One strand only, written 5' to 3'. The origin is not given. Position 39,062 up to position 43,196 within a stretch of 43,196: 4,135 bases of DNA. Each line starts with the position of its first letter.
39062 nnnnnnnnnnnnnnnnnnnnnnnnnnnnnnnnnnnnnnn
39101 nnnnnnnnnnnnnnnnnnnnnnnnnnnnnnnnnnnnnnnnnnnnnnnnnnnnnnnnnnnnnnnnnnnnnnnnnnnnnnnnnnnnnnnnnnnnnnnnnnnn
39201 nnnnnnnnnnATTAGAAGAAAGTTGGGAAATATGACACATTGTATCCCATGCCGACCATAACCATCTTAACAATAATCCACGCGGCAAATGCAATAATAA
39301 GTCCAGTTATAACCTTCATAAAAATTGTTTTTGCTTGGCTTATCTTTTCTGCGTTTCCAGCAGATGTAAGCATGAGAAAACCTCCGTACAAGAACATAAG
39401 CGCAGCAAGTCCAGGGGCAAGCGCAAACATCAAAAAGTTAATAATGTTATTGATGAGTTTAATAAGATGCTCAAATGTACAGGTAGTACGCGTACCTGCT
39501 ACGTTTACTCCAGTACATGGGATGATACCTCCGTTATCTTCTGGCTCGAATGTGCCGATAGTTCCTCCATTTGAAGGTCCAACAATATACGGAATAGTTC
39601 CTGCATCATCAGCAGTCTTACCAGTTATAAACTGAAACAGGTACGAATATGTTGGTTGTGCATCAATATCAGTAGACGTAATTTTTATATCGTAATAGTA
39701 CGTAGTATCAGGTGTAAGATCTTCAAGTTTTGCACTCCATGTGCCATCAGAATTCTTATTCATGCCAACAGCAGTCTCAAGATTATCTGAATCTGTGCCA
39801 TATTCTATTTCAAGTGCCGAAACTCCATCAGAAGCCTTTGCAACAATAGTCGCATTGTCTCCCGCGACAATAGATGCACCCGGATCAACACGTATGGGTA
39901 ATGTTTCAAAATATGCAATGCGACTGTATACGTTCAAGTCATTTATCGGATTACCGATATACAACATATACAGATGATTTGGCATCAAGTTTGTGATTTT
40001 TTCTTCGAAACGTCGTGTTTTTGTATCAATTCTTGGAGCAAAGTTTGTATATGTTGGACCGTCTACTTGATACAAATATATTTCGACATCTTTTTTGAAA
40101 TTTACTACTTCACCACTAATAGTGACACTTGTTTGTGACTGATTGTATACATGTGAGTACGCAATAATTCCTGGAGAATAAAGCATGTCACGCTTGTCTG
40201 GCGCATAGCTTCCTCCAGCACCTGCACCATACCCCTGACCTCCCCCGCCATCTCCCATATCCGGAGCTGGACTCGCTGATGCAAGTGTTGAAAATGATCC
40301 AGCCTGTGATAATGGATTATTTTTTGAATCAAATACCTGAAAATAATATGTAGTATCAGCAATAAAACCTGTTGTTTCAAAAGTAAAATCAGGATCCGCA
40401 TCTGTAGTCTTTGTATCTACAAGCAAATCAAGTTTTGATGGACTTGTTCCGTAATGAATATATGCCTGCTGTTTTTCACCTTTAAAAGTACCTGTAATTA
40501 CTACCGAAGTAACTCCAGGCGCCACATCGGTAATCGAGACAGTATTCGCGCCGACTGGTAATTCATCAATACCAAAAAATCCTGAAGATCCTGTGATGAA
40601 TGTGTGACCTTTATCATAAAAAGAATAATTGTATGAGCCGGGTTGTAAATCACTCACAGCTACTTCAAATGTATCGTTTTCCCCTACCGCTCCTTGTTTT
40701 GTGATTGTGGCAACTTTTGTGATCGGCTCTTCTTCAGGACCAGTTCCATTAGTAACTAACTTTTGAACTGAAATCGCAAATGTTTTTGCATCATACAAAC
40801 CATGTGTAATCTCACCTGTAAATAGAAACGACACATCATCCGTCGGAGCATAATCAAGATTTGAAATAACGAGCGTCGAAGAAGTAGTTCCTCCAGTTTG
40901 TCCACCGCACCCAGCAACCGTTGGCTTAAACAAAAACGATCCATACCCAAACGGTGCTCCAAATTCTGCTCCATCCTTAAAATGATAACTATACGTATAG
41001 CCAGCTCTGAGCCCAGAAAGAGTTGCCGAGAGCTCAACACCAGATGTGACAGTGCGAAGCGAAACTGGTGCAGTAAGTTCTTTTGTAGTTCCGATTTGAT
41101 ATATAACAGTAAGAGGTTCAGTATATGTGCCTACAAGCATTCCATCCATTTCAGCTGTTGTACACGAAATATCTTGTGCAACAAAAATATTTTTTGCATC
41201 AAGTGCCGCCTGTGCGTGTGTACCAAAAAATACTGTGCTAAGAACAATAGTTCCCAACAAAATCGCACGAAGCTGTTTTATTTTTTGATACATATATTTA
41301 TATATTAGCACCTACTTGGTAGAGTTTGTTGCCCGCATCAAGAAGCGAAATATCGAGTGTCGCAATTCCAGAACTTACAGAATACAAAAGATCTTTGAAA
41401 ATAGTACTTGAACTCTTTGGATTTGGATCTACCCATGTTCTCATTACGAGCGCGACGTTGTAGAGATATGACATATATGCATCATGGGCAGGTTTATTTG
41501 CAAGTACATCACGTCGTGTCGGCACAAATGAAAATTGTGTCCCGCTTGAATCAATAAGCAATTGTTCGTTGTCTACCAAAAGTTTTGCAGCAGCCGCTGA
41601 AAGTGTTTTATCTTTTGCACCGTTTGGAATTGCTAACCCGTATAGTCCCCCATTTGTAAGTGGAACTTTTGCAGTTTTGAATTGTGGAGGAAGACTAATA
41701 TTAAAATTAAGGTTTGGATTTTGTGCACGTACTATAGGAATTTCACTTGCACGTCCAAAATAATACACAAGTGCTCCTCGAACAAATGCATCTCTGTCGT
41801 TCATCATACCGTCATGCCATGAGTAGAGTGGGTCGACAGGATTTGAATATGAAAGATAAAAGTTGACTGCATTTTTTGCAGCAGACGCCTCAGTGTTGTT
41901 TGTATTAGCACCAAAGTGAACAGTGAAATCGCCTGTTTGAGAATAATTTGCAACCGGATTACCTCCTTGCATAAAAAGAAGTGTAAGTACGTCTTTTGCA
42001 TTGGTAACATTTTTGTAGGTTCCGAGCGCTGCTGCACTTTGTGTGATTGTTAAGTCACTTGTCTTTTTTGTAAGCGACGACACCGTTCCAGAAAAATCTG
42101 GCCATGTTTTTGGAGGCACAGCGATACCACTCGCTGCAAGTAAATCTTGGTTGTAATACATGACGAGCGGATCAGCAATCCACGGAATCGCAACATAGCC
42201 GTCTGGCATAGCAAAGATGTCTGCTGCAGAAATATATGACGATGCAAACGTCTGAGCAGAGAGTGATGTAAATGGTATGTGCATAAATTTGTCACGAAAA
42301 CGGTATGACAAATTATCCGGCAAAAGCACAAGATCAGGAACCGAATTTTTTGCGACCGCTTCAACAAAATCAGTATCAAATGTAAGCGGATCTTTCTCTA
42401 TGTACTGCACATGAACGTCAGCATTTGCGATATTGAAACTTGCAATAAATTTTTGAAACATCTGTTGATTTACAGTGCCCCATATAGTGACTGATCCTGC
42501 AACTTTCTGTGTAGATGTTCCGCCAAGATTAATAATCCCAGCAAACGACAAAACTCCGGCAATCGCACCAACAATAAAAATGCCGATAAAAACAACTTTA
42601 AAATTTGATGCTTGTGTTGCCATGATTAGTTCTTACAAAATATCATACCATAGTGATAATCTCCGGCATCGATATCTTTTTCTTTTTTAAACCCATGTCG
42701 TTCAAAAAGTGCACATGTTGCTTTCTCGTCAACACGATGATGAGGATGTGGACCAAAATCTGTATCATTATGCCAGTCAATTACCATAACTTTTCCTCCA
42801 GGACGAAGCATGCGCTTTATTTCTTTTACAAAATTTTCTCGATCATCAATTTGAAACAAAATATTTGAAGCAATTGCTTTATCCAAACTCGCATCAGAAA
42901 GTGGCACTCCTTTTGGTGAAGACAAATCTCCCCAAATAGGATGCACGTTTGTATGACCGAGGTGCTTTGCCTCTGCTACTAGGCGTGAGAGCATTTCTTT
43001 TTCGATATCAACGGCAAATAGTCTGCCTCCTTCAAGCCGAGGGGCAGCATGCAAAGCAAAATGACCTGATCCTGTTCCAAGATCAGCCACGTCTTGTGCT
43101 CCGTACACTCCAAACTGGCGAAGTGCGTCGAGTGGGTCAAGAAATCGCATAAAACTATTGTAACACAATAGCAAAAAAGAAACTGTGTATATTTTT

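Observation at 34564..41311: Array of six paralogous two-helix pilin-like (TrbC/VirB2-type) modules, three fused behind long Fn3/Ig arrays, with no secretion or pilus machinery nearby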

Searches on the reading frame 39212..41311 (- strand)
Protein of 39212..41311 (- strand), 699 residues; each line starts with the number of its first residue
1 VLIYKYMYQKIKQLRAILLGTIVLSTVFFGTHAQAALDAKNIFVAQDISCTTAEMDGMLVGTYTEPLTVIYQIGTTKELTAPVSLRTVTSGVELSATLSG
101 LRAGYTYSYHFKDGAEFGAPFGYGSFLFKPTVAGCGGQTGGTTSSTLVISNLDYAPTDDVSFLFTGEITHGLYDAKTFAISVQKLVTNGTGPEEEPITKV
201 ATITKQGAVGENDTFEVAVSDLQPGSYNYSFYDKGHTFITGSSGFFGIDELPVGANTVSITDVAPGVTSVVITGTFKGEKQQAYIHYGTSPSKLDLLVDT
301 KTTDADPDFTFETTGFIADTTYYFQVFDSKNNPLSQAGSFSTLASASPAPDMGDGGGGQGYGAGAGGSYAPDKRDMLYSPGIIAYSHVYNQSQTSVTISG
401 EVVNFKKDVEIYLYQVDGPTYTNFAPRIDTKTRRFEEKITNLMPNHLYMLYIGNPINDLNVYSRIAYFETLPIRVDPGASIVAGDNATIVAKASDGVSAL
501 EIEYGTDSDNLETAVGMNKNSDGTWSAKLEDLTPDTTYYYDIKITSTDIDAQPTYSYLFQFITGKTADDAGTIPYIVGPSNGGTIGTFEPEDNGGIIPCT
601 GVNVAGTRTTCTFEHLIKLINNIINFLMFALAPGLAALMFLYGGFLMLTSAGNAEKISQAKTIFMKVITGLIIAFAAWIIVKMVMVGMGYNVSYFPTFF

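Call 5: search_protein_families(library=pfam, proteins=[window:39212-41311:-], max_evalue=1)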
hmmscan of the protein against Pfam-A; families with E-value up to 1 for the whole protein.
window:39212-41311:- (699 aa): 5 families
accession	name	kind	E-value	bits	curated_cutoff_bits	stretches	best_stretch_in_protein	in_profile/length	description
PF16656.11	Pur_ac_phosph_N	-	6.5e-13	49.5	30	3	502-556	30-86/93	Purple acid Phosphatase, N-terminal domain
PF18895.5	T4SS_pilin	-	9.8e-10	38.8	26.6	1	619-683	8-70/71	Type IV secretion system pilin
PF16655.11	PhoD_N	-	9.1e-07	29.8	30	1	516-545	50-79/90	PhoD-like phosphatase, N-terminal domain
PF00041.27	fn3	-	0.0021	18.7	25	0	500-548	32-72/84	Fibronectin type III domain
PF04956.18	TrbC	-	0.18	12.5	27.9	1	618-683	39-97/98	TrbC/VIRB2 pilin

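Call 49: search_protein_families(library=ncbifam, proteins=[window:39212-41311:-], max_evalue=0.01)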
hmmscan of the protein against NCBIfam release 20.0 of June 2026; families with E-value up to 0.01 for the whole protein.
window:39212-41311:- (699 aa): 0 families

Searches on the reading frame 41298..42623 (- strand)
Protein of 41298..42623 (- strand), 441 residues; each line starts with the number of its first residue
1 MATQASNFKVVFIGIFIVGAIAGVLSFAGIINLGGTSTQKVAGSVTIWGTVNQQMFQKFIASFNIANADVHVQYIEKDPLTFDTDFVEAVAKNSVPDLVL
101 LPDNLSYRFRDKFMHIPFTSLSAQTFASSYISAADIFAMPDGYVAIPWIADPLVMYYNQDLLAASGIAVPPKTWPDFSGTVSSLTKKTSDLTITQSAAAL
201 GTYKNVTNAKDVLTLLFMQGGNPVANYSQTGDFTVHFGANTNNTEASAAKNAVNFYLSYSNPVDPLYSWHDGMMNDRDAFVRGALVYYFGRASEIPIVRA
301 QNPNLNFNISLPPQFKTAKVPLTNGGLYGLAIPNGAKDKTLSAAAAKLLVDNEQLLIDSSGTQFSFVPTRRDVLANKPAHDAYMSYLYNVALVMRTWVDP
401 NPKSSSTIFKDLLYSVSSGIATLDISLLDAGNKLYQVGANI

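Call 6: search_protein_families(library=pfam, proteins=[window:41298-42623:-], max_evalue=0.01)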
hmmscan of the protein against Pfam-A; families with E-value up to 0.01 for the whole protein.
window:41298-42623:- (441 aa): 0 families

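Call 49: search_protein_families(library=ncbifam, proteins=[window:41298-42623:-], max_evalue=0.01)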
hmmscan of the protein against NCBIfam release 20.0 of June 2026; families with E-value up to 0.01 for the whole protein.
window:41298-42623:- (441 aa): 1 family
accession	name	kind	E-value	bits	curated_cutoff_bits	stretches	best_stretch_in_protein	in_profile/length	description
TIGR03850.1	bind_CPR_0540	equivalog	0.002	16.8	299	0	146-177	154-184/437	carbohydrate ABC transporter substrate-binding protein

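Call 58: search_solved_structures(query=window:41298-42623:-, max_evalue=1)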
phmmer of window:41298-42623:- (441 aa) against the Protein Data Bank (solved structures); distinct sequences matched with E-value up to 1: 25.
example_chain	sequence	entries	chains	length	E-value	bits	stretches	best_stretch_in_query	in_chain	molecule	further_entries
8art_A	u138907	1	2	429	2.3e-07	33.5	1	33-188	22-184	Putative secreted maltose-binding protein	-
4qrz_A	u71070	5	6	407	1.2e-06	31.2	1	44-191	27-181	ABC-TYPE SUGAR TRANSPORTER | ABC transporter, substrate binding protein (Sugar)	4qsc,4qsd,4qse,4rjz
3uor_A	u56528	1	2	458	3.3e-06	29.7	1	45-188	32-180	ABC transporter sugar binding protein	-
4r9f_A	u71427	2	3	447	5.6e-06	29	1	85-401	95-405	MBP1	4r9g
3jzj_A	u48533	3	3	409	6.6e-06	28.7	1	37-230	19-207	Acarbose/maltose binding protein GacH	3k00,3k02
3k01_A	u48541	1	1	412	9.3e-06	28.2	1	38-230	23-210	Acarbose/maltose binding protein GacH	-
5ysb_A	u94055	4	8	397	0.00018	24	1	87-192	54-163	Lin1841 protein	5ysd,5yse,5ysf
6dtq_A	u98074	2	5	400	0.012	18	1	142-178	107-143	maltose-binding protein MalE3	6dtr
4r2f_A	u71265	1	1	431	0.016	17.6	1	132-221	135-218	Extracellular solute-binding protein family 1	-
7nbz_A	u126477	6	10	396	0.022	17.1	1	125-178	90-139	Sulfoquinovosyl binding protein | Sulfoquinovosyl glycerol-binding protein SmoF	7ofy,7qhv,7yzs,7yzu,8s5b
6wpm_A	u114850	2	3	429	0.068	15.5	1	84-189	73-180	Substrate-binding protein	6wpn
6pql_A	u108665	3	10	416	0.096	15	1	93-187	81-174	ABC transporter sugar-binding protein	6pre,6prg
2hq0_A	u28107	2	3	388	0.096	15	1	94-187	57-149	Sugar ABC transporter, sugar-binding protein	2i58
2hfb_A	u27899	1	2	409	0.1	15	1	94-187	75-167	Sugar ABC transporter, sugar-binding protein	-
2heu_A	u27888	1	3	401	0.1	14.9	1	94-187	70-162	Sugar ABC transporter, sugar-binding protein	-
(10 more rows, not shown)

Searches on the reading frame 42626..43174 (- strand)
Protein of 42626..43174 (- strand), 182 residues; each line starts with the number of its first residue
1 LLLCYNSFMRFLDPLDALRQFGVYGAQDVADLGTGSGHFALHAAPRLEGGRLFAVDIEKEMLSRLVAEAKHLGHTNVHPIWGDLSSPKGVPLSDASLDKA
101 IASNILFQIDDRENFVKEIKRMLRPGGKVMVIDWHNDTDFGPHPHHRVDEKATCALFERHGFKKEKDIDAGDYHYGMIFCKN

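Call 6: search_protein_families(library=pfam, proteins=[window:42626-43174:-], max_evalue=0.01)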
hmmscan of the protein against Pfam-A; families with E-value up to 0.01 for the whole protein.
window:42626-43174:- (182 aa): 13 families
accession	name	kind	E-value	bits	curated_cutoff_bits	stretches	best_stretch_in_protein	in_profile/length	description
PF13649.12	Methyltransf_25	-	7.6e-15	55.8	27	1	29-127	1-97/97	Methyltransferase domain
PF08241.18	Methyltransf_11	-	7.9e-15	55.7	21.2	1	31-130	2-94/95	Methyltransferase domain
PF13847.12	Methyltransf_31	-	6e-14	52.4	27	1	28-146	6-120/145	Methyltransferase domain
PF08242.18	Methyltransf_12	-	5.2e-11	43.6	30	1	31-128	2-97/98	Methyltransferase domain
PF01209.24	Ubie_methyltran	-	1.7e-08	34.6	20.1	1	25-134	47-154/233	ubiE/COQ5 methyltransferase family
PF13489.12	Methyltransf_23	-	5.5e-07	29.9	27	1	29-143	26-124/164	Methyltransferase domain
PF00891.24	Methyltransf_2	-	3.4e-05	23.7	22.3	1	16-139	53-172/210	O-methyltransferase domain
PF02390.23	Methyltransf_4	-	5.3e-05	23.2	24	1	28-83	4-59/173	Putative methyltransferase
PF06080.18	DUF938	-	0.00014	22.1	27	1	26-129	25-135/202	Protein of unknown function (DUF938)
PF06325.19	PrmA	-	0.00048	20.2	22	1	23-130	159-257/296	Ribosomal protein L11 methyltransferase (PrmA)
PF05148.21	Methyltransf_8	-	0.00054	20.3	27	1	89-133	115-158/219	Hypothetical methyltransferase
PF05175.20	MTS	-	0.0006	19.9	23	1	26-132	32-139/170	Methyltransferase small domain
PF05219.18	DREV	-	0.0055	16.3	26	0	5-131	75-186/265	DREV methyltransferase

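Call 30: find_encoding_contigs(protein=window:42626-43150:-, flank=10000, max_places=3)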
Protein window:42626-43150:- (174 aa): 12 contigs read that carry it; 3 places shown.
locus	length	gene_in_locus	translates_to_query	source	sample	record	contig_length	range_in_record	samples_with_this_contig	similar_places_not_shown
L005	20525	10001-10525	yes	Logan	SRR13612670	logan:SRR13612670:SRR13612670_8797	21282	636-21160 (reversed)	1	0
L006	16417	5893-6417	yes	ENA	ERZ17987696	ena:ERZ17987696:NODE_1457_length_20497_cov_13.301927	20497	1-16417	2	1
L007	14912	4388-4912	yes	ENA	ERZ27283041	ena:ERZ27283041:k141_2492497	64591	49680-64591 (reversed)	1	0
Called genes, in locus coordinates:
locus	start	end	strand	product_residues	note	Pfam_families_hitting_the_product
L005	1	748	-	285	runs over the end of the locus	PF00551:Formyl_trans_N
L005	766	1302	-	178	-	PF01327:Pep_deformylase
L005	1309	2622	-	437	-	PF13393:tRNA-synt_His, PF00587:tRNA-synt_2b, PF03129:HGTP_anticodon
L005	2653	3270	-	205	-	PF10502:Peptidase_S26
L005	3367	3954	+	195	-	PF01195:Pept_tRNA_hydro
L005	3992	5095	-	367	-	PF00575:S1 (weak), PF21543:CvfB_2nd (faint), PF21710:Spt6_S1 (faint), PF23459:S1_RRP5 (faint), PF00575:S1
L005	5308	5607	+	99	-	-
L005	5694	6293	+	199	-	PF13483:Lactamase_B_3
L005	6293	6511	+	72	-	-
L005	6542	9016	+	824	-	PF00521:DNA_topoisoIV, PF03989:DNA_gyraseA_C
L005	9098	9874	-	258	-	-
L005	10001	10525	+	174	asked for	PF13489:Methyltransf_23 (weak), PF01209:Ubie_methyltran, PF08241:Methyltransf_11, PF08242:Methyltransf_12, PF13649:Methyltransf_25, PF13847:Methyltransf_31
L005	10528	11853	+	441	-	-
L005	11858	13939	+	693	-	PF16655:PhoD_N (faint), PF16656:Pur_ac_phosph_N (faint), PF18895:T4SS_pilin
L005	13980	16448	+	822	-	PF25059:FN3_DSCAM-DSCAML_C (faint), PF00041:fn3 (weak), PF16794:fn3_4 (faint), PF00041:fn3, PF18895:T4SS_pilin (weak)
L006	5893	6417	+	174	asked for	PF13489:Methyltransf_23 (weak), PF01209:Ubie_methyltran, PF08241:Methyltransf_11, PF08242:Methyltransf_12, PF13649:Methyltransf_25, PF13847:Methyltransf_31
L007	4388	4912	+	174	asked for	PF13489:Methyltransf_23 (weak), PF01209:Ubie_methyltran, PF08241:Methyltransf_11, PF08242:Methyltransf_12, PF13649:Methyltransf_25, PF13847:Methyltransf_31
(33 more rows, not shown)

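Call 49: search_protein_families(library=ncbifam, proteins=[window:42626-43150:-], max_evalue=0.01)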
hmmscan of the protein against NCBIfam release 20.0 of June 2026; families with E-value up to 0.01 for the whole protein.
window:42626-43150:- (174 aa): 36 families (the best 25 are shown)
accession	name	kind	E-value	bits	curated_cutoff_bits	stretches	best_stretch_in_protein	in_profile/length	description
NF041537.1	ArsM_AhpD_UU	exception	1.3e-14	53.8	510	1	17-146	76-203/345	arsenite methyltransferase/AhpD domain selenoprotein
NF008823.0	PRK11873.1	subfamily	4e-14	52.7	263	1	20-128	80-186/272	arsenite methyltransferase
NF047649.1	MTase_UXPK_star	exception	9.9e-13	47.7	460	1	16-142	76-200/283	methyltransferase/UXPK-star double selenoprotein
NF041536.1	ArsM_DUF2284_UU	exception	3.2e-11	42.3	575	1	18-132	77-189/459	arsenite methyltransferase/DUF2284 domain selenoprotein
TIGR01934.1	MenG_MenH_UbiE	subfamily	3.6e-10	39.5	158.35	1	13-129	35-147/223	ubiquinone/menaquinone biosynthesis methyltransferase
NF052510.1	methyltran_MpqE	exception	4.3e-10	39.4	335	1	15-127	44-155/234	methyl-plastoquinone biosynthesis methyltransferase MpqE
NF001244.0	PRK00216.1-5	equivalog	9.4e-10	38.2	216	1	16-131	47-161/236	bifunctional demethylmenaquinone methyltransferase/2-methoxy-6-polyprenyl-1,4-benzoquinol methylase UbiE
TIGR02072.1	BioC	equivalog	4.8e-09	36.4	184.95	1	10-123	27-132/244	malonyl-ACP O-methyltransferase BioC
NF043040.1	corrin_prot_MT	hypoth_equivalog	3.1e-08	33.3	180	1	19-125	43-149/216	corrinoid protein-associated methyltransferase CpaM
NF045667.1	MTase_DVU1556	equivalog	1.1e-07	31.5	155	1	12-133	17-129/213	DVU_1556 family methyltransferase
NF001240.0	PRK00216.1-1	equivalog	4.6e-07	29.2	378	1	13-128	59-173/251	bifunctional demethylmenaquinone methyltransferase/2-methoxy-6-polyprenyl-1,4-benzoquinol methylase UbiE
NF001241.0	PRK00216.1-2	equivalog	7.8e-07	28.9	327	1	15-127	49-151/231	demethylmenaquinone methyltransferase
TIGR03534.1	RF_mod_PrmC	equivalog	1.3e-06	28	199.1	1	18-79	89-150/253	peptide chain release factor N(5)-glutamine methyltransferase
TIGR02469.1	CbiT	equivalog_domain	3e-06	27.5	78.3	1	17-123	19-120/124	precorrin-6Y C5,15-methyltransferase (decarboxylating) subunit CbiT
NF001243.0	PRK00216.1-4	equivalog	5.6e-06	25.9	235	1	10-128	40-156/237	demethylmenaquinone methyltransferase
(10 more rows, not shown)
